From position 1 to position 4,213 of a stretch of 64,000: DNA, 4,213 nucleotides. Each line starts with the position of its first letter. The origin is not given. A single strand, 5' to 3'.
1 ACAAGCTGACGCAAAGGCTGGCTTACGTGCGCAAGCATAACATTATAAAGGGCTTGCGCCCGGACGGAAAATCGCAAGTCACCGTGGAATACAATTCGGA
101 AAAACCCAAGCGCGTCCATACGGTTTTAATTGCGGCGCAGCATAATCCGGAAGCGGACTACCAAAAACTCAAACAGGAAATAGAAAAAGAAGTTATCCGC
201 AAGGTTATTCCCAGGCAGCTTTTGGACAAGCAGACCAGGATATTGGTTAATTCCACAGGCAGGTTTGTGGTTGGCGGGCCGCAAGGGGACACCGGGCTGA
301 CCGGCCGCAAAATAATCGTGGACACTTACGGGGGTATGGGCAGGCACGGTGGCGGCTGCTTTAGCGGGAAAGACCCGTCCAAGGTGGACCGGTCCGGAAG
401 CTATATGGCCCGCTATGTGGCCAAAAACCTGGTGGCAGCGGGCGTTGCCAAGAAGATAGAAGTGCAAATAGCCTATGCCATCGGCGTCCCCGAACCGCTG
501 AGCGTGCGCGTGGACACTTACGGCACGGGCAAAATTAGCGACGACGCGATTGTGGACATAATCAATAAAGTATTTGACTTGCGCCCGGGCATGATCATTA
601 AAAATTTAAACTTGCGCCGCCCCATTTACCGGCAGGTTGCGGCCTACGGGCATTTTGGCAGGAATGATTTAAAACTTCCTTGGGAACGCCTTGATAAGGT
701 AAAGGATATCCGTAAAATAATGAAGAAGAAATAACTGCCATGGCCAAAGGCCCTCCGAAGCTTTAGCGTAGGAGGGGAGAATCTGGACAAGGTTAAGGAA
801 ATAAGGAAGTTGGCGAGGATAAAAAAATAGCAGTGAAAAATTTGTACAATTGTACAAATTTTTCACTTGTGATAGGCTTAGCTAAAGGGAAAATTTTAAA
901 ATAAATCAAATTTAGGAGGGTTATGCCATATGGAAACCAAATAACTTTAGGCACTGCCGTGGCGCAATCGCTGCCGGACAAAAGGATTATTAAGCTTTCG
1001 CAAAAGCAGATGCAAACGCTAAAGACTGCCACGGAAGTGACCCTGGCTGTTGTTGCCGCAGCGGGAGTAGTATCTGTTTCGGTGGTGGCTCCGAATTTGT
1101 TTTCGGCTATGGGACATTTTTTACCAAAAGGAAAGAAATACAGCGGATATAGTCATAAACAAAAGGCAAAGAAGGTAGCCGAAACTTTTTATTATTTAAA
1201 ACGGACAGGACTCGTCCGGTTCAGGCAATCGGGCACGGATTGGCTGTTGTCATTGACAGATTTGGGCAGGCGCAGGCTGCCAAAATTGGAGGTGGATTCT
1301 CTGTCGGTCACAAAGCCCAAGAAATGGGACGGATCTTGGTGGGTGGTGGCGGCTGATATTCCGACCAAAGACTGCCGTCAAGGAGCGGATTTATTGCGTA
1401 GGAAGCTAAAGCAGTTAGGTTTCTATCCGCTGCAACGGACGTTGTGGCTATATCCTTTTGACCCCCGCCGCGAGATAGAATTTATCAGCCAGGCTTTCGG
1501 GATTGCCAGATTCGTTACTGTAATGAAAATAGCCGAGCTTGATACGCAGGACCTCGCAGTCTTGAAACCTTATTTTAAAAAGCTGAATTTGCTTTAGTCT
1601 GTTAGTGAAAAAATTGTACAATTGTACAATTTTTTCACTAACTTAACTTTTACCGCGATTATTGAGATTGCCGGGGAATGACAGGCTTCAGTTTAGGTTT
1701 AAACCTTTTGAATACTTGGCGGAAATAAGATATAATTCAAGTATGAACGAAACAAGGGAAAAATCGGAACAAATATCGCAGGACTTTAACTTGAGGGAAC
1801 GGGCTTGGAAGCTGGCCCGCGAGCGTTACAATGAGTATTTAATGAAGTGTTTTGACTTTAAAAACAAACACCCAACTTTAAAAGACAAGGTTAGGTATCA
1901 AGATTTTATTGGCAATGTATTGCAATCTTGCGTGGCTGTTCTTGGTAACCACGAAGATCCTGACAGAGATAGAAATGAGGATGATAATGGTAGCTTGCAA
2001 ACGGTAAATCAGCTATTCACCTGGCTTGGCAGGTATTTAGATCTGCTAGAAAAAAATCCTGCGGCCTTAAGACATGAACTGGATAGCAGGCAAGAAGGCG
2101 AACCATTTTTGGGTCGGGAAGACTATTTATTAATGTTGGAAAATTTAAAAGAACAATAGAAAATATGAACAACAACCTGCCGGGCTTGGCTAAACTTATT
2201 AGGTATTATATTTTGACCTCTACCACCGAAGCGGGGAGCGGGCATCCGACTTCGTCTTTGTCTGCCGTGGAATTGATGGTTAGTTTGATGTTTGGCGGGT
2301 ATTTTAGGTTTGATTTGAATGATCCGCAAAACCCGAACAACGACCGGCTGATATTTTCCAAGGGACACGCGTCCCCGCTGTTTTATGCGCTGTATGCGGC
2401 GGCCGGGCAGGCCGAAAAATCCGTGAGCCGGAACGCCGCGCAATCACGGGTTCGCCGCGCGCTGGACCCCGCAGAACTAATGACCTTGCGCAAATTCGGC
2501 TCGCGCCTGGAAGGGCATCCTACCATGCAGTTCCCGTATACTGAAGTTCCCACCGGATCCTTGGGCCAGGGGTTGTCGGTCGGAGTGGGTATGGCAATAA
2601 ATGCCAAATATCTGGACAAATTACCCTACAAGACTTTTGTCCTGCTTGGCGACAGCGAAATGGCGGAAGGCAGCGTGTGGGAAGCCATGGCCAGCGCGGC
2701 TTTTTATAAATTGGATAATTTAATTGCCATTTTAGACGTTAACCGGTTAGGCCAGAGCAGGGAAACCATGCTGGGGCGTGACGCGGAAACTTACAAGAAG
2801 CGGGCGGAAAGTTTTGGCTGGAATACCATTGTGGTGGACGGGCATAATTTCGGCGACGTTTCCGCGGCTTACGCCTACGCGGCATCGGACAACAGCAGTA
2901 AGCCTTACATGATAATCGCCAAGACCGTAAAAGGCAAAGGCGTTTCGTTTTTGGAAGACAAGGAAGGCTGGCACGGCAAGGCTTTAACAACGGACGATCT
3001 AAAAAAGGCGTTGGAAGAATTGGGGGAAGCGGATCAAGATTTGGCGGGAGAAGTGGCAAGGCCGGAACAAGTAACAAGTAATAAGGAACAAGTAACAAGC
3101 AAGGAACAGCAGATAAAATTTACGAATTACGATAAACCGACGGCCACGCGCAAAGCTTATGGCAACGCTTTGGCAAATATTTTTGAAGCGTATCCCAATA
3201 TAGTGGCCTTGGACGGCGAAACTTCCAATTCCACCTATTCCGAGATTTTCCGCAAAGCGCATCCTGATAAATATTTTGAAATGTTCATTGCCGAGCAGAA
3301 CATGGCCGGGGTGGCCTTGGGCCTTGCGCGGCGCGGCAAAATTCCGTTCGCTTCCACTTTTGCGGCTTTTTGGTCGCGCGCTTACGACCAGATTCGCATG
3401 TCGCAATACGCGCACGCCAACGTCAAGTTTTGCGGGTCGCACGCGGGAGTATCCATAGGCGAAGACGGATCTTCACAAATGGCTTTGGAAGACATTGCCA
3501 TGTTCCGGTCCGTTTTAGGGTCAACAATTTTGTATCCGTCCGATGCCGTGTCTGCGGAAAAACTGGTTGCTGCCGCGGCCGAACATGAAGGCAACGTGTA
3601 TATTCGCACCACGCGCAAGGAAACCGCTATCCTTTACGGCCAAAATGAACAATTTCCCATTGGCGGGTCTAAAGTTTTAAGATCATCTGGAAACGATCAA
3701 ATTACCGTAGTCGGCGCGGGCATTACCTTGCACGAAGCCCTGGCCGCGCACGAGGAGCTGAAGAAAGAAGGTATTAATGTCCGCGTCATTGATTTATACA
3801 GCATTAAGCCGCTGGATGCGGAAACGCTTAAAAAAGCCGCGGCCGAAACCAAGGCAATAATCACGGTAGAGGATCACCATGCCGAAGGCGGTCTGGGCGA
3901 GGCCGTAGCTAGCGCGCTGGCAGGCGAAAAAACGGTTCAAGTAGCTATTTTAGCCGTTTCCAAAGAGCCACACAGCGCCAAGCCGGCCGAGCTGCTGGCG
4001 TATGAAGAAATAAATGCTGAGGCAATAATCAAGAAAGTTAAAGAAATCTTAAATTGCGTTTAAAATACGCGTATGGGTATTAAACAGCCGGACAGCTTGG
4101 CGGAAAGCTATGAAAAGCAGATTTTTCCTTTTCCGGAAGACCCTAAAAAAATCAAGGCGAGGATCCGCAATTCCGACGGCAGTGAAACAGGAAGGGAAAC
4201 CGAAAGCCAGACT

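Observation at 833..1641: A PaaX-like ORF bracketed by two independent 34-nt perfect palindromes (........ core)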

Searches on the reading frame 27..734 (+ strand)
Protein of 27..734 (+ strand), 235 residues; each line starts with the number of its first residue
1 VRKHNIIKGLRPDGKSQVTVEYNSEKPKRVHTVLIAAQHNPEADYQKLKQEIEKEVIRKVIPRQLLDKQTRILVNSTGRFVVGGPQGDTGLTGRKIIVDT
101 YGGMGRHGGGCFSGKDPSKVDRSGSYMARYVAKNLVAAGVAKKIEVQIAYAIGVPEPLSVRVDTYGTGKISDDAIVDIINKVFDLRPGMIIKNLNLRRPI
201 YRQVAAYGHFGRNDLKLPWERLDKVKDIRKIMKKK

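Call 5: search_protein_families(library=pfam, proteins=[window:27-734:+], max_evalue=1)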
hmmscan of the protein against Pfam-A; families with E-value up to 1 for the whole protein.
window:27-734:+ (235 aa): 2 families
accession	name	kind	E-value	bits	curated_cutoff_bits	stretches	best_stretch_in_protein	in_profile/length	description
PF02773.21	S-AdoMet_synt_C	-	2.1e-69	232.2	25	1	82-221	1-138/138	S-adenosylmethionine synthetase, C-terminal domain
PF02772.21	S-AdoMet_synt_M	-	1.7e-23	83.4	29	1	1-80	39-120/120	S-adenosylmethionine synthetase, central domain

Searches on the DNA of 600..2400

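Call 73: search_rna_families(source=window, start=600, end=2400, threshold=evalue, max_evalue=1)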
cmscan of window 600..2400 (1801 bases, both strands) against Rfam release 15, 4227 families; matches with E-value up to 1: 5.
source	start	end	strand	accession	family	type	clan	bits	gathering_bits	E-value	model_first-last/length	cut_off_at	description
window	1599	1642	-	RF03918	mir-4922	Gene; miRNA;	-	30.8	82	0.0054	1-65/65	no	mir-4922 microRNA precursor family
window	1595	1703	-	RF01606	plasmodium_snoR31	Gene; snRNA; snoRNA; HACA-box;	-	28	60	0.33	1-145/145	no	small nucleolar RNA snoR31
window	1602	1642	+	RF04051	mir-8517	Gene; miRNA;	-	23.5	70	0.061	1-108/108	no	mir-8517 microRNA precursor family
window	1594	1649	-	RF03759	MIR8703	Gene; miRNA;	-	22.9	94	0.82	1-83/83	no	MIR8703 microRNA precursor family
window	1604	1639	+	RF04049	MIR7127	Gene; miRNA;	-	21.4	100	0.49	1-132/132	no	MIR7127 microRNA precursor family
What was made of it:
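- Rfam gives only sub-threshold miRNA look-alikes (call 73).
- Tried and rejected: Rfam gives only sub-threshold eukaryotic miRNA look-alikes (call 73).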

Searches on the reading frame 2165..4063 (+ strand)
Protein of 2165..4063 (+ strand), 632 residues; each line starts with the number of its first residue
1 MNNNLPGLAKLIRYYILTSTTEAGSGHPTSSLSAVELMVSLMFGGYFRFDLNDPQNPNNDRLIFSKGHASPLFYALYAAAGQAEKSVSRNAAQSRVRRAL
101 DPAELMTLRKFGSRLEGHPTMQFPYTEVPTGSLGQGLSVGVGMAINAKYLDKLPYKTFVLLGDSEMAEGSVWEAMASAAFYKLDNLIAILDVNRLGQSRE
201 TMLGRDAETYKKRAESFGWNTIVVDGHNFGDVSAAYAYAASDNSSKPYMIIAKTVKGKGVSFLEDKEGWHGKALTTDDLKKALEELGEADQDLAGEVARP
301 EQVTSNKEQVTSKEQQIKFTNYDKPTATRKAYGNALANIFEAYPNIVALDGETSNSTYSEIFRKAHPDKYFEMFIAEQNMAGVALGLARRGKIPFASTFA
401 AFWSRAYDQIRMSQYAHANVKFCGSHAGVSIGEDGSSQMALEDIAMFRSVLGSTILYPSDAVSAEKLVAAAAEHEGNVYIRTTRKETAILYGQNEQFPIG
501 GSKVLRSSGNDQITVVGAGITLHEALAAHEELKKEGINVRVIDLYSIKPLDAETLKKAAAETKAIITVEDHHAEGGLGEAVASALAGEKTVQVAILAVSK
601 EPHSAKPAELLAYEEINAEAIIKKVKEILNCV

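Call 5: search_protein_families(library=pfam, proteins=[window:2165-4063:+], max_evalue=1)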
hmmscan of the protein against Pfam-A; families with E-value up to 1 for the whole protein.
window:2165-4063:+ (632 aa): 8 families
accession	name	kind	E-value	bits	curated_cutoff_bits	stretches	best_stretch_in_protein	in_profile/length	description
PF02779.29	Transket_pyr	-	1.2e-42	146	27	1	326-486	3-171/174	Transketolase, pyrimidine binding domain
PF00456.26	Transketolase_N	-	3e-40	138.7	22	1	9-330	6-322/334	Transketolase, thiamine diphosphate binding domain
PF02780.25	Transketolase_C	-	8.1e-28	97.3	25.9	1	503-621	2-124/124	Transketolase, C-terminal domain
PF13292.11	DXP_synthase_N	-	2.7e-09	37.1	21.2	2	106-197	86-175/274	1-deoxy-D-xylulose-5-phosphate synthase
PF00676.26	E1_dh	-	4.5e-08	32.8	22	1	131-254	101-224/300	Dehydrogenase E1 component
PF17147.9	PFOR_II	-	1.3e-05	26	27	1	513-592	3-85/102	Pyruvate:ferredoxin oxidoreductase core domain II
PF22613.1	Transketolase_C_1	-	1.5e-05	25.6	27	1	506-570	7-56/113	Transketolase-like TK C-terminal domain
PF11823.13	Se_S_carrier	-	0.077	12.9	25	1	521-543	8-30/69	Putative Se/S carrier protein-like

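Call 33: find_homologous_proteins(query=window:2165-4063:+, max_evalue=1e-100)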
Query window:2165-4063:+ (632 aa): 7999 proteins with E <= 1e-100 among 8000 candidates; the best 120 are listed.
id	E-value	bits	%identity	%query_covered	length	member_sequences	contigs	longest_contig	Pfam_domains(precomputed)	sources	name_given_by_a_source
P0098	0.0e+0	1396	100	100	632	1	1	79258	PF13292.12,PF00676.26,PF17147.10,PF22613.2,PF02780.26,PF02779.30,PF00456.27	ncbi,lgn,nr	ncbi:MAG: transketolase [Patescibacteria group bacterium]|nr:transketolase [Patescibacteria group ba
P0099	0.0e+0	1039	75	100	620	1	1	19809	PF13292.12,PF00676.26,PF02780.26,PF02779.30,PF00456.27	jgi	jgi:transketolase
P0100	0.0e+0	1016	74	100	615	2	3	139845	PF13292.12,PF00676.26,PF02780.26,PF02779.30,PF00456.27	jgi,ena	-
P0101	1.5e-286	970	72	100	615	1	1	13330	PF13292.12,PF00676.26,PF02780.26,PF02779.30,PF00456.27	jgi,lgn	-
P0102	7.0e-282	954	68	100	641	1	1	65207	PF13292.12,PF00676.26,PF02780.26,PF02779.30,PF00456.27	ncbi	-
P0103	9.5e-281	951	71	88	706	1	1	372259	PF13292.12,PF00676.26,PF02780.26,PF02779.30,PF00456.27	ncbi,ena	-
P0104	1.2e-276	937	70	100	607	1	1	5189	PF13292.12,PF00676.26,PF02780.26,PF02779.30,PF00456.27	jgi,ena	-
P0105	2.4e-276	936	68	100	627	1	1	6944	PF13292.12,PF00676.26,PF02780.26,PF02779.30,PF00456.27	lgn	-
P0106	6.7e-275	931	70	100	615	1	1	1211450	PF13292.12,PF00676.26,PF02780.26,PF02779.30,PF00456.27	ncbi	-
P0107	1.3e-274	931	68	100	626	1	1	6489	PF13292.12,PF00676.26,PF02780.26,PF02779.30,PF00456.27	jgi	jgi:transketolase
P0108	2.1e-274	930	69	100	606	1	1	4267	PF13292.12,PF00676.26,PF02780.26,PF02779.30,PF00456.27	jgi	jgi:transketolase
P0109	2.6e-274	930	68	100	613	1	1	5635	PF13292.12,PF00676.26,PF02780.26,PF02779.30,PF00456.27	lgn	-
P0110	6.8e-274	928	67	100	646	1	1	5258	PF13292.12,PF00676.26,PF02780.26,PF02779.30,PF00456.27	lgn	-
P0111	2.9e-273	926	66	100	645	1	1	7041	PF13292.12,PF00676.26,PF02780.26,PF02779.30,PF00456.27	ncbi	-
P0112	1.0e-272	924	69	100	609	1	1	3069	PF13292.12,PF00676.26,PF02780.26,PF02779.30,PF00456.27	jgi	jgi:transketolase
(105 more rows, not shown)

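Call 34: find_encoding_contigs(protein=P0099, flank=5000, max_places=2)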
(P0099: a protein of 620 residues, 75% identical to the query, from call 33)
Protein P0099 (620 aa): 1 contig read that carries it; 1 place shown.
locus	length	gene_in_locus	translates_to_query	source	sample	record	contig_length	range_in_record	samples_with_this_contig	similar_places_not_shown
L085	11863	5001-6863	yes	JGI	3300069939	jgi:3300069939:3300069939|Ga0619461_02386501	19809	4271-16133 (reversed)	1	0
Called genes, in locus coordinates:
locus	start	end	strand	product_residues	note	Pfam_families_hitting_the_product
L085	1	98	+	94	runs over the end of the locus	PF00216:Bac_DNA_binding, PF18291:HU-HIG (faint), PF14908:HU-CCDC81_euk_1 (weak)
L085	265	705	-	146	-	-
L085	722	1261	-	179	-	PF10502:Peptidase_S26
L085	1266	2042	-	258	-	PF06790:UPF0259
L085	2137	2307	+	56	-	-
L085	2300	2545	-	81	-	PF01541:GIY-YIG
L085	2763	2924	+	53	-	-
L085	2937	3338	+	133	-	-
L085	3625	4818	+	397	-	PF00438:S-AdoMet_synt_N, PF02772:S-AdoMet_synt_M, PF02773:S-AdoMet_synt_C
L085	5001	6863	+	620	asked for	PF00456:Transketolase_N, PF13292:DXP_synthase_N, PF00676:E1_dh, PF02779:Transket_pyr, PF02780:Transketolase_C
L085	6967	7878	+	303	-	PF09863:DUF2090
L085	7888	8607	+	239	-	PF18306:LDcluster4, PF03641:Lysine_decarbox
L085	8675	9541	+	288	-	PF00923:TAL_FSA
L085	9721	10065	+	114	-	PF07238:PilZ (weak)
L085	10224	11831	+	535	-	PF00128:Alpha-amylase, PF16657:Malt_amylase_C (weak)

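Call 35: find_encoding_contigs(protein=P0100, flank=5000, max_places=2)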
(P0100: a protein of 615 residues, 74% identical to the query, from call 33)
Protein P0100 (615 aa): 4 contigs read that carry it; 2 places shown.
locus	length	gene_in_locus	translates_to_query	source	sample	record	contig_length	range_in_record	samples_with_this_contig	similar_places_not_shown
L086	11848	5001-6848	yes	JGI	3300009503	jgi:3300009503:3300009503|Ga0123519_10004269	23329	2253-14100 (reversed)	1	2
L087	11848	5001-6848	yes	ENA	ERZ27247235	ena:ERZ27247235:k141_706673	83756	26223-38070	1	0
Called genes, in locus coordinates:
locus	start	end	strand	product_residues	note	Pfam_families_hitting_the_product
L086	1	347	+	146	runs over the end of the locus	PF01029:NusB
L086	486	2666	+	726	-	PF00932:LTD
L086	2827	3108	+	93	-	PF00216:Bac_DNA_binding, PF18291:HU-HIG (weak)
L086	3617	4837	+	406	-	PF00438:S-AdoMet_synt_N, PF02772:S-AdoMet_synt_M, PF02773:S-AdoMet_synt_C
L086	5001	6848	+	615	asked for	PF00456:Transketolase_N, PF13292:DXP_synthase_N (weak), PF00676:E1_dh, PF02779:Transket_pyr, PF02780:Transketolase_C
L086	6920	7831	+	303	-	PF09863:DUF2090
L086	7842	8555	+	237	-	PF18306:LDcluster4, PF03641:Lysine_decarbox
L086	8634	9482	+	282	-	PF00923:TAL_FSA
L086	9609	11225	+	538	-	PF00128:Alpha-amylase, PF16657:Malt_amylase_C (faint), PF23915:SusG_C (weak)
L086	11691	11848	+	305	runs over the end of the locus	-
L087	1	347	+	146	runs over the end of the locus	PF01029:NusB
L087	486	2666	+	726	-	PF00932:LTD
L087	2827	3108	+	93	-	PF00216:Bac_DNA_binding, PF18291:HU-HIG (weak)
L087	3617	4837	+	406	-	PF00438:S-AdoMet_synt_N, PF02772:S-AdoMet_synt_M, PF02773:S-AdoMet_synt_C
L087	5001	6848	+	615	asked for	PF00456:Transketolase_N, PF13292:DXP_synthase_N (weak), PF00676:E1_dh, PF02779:Transket_pyr, PF02780:Transketolase_C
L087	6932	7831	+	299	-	PF09863:DUF2090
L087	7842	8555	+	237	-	PF18306:LDcluster4, PF03641:Lysine_decarbox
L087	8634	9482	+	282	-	PF00923:TAL_FSA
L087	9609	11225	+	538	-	PF00128:Alpha-amylase, PF16657:Malt_amylase_C (faint), PF23915:SusG_C (weak)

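Call 36: find_encoding_contigs(protein=P0101, flank=5000, max_places=2)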
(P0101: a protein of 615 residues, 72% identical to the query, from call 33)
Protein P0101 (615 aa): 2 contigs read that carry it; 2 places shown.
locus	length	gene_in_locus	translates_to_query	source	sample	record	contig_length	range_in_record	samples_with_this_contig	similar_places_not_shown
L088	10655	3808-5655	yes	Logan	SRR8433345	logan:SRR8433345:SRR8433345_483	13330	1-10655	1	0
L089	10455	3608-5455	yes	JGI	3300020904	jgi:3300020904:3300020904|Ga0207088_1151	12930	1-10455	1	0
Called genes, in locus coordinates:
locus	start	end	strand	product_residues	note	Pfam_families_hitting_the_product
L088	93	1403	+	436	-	PF13701:DDE_Tnp_1_4, PF01609:DDE_Tnp_1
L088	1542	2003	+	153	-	-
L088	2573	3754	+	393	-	PF00438:S-AdoMet_synt_N, PF02772:S-AdoMet_synt_M, PF02773:S-AdoMet_synt_C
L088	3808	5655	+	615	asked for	PF00456:Transketolase_N, PF13292:DXP_synthase_N, PF00676:E1_dh (weak), PF02779:Transket_pyr, PF02780:Transketolase_C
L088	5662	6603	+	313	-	PF03320:FBPase_glpX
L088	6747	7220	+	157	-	-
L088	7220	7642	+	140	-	-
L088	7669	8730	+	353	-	PF00274:Glycolytic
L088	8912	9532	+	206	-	PF18306:LDcluster4, PF03641:Lysine_decarbox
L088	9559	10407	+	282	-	PF00923:TAL_FSA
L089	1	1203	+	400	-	?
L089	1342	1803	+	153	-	-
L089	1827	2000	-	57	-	-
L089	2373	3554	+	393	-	PF00438:S-AdoMet_synt_N, PF02772:S-AdoMet_synt_M, PF02773:S-AdoMet_synt_C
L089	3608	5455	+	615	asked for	PF00456:Transketolase_N, PF13292:DXP_synthase_N, PF00676:E1_dh (weak), PF02779:Transket_pyr, PF02780:Transketolase_C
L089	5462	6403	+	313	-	PF03320:FBPase_glpX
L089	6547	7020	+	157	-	-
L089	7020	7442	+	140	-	-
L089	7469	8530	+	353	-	PF00274:Glycolytic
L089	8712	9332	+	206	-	PF18306:LDcluster4, PF03641:Lysine_decarbox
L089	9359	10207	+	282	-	PF00923:TAL_FSA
